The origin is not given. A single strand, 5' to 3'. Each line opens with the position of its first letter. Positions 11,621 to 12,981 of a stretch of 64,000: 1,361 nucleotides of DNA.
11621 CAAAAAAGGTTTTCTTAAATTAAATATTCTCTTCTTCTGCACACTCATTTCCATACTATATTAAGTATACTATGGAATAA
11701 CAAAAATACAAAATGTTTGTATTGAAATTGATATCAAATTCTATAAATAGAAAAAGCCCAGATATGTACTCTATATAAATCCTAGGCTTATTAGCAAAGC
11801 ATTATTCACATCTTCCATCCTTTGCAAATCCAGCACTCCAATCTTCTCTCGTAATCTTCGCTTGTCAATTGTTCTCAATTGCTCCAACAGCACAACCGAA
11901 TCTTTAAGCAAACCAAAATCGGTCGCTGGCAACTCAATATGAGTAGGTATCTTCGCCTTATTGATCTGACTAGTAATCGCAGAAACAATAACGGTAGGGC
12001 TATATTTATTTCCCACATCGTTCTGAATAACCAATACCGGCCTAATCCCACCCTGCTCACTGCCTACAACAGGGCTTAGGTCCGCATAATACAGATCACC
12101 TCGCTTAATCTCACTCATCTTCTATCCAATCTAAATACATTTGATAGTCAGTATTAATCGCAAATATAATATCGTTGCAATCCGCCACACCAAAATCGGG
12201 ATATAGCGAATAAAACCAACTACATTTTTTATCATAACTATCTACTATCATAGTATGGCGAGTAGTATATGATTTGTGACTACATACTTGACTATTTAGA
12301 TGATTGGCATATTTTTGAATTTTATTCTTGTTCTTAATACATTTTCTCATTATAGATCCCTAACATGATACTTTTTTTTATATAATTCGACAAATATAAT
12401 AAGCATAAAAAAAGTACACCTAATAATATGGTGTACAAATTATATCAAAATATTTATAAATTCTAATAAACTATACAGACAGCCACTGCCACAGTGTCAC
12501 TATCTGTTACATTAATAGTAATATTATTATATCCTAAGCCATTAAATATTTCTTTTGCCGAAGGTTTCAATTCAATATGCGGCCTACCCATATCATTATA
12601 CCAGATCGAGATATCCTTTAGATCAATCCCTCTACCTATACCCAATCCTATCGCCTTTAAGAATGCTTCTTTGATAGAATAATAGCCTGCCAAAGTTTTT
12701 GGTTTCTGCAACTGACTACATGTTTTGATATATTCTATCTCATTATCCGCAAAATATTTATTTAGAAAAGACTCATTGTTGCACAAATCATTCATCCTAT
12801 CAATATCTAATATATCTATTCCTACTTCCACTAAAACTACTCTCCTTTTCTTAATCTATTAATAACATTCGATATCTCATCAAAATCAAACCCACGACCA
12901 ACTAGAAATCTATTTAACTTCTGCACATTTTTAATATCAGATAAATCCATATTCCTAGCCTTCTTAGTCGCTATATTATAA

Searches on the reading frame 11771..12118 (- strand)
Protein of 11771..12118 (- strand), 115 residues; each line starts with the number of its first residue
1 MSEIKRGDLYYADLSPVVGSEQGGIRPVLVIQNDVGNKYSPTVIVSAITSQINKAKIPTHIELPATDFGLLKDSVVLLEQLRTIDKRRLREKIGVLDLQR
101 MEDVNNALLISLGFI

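Call 63: search_protein_families(library=pfam, proteins=[window:11771-12118:-], max_evalue=0.001)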
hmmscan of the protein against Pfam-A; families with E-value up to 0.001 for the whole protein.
window:11771-12118:- (115 aa): 1 family
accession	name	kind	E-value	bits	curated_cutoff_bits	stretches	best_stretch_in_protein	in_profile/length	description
PF02452.23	PemK_toxin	-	1.2e-36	125.7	23.1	1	5-111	1-108/109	PemK-like, MazF-like toxin of type II toxin-antitoxin system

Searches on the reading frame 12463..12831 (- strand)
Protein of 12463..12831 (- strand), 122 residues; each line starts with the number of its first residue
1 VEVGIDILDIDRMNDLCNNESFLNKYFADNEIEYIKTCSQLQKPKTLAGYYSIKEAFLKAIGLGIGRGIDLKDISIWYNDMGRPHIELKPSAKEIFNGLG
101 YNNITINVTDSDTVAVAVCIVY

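Call 63: search_protein_families(library=pfam, proteins=[window:12463-12831:-], max_evalue=0.001)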
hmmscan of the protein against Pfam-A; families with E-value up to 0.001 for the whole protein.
window:12463-12831:- (122 aa): 1 family
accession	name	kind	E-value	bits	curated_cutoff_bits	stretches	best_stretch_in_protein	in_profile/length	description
PF01648.25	ACPS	-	4.2e-17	62.6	25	1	3-93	2-93/111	4'-phosphopantetheinyl transferase superfamily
